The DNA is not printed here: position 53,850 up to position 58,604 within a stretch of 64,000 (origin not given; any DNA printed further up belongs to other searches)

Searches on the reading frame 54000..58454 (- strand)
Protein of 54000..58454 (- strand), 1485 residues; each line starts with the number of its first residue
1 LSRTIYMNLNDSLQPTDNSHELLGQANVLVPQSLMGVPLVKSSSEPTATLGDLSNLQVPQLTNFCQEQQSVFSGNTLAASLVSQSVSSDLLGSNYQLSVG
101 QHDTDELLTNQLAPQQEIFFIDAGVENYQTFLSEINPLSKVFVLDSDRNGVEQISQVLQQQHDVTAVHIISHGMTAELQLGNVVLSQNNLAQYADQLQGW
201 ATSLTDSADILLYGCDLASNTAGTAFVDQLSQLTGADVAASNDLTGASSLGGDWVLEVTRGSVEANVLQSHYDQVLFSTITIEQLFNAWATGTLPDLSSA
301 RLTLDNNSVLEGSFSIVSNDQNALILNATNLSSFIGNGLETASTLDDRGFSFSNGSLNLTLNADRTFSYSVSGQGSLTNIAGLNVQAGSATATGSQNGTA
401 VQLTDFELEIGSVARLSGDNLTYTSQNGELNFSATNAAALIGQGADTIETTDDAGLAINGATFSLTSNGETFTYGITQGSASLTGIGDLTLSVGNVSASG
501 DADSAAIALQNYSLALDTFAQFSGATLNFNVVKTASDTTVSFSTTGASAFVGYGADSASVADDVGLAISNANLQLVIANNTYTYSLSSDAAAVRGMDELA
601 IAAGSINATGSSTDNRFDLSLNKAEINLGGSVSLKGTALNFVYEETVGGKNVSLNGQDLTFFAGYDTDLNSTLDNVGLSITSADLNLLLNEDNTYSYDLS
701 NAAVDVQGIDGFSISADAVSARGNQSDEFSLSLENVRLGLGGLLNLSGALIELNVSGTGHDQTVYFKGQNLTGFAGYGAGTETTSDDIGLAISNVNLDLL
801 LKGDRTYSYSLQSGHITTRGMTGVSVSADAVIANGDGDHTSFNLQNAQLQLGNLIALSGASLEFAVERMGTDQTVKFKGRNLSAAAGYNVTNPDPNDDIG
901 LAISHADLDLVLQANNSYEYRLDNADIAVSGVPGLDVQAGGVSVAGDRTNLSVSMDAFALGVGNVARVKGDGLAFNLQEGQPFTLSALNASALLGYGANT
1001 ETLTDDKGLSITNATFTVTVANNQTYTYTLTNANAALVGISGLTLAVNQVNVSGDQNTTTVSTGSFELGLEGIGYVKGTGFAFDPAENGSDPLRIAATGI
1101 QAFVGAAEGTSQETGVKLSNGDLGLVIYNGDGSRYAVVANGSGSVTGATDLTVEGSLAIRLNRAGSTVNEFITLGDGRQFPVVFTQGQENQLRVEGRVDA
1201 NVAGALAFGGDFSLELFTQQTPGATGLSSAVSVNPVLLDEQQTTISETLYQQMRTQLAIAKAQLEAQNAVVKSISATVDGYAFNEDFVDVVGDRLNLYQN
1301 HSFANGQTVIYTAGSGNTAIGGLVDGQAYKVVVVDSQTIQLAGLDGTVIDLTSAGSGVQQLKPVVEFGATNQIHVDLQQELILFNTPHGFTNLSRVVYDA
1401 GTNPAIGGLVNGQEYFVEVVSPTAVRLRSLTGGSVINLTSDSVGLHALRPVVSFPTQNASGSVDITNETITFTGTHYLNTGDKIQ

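Call 34: search_protein_families(library=pfam, proteins=[window:54000-58454:-], max_evalue=0.001)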
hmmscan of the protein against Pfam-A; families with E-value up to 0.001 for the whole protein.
window:54000-58454:- (1485 aa): 1 family
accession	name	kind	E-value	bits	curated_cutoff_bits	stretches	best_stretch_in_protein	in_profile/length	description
PF14252.11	DUF4347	-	1.7e-55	187.7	24.6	1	118-271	1-154/164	Domain of unknown function (DUF4347)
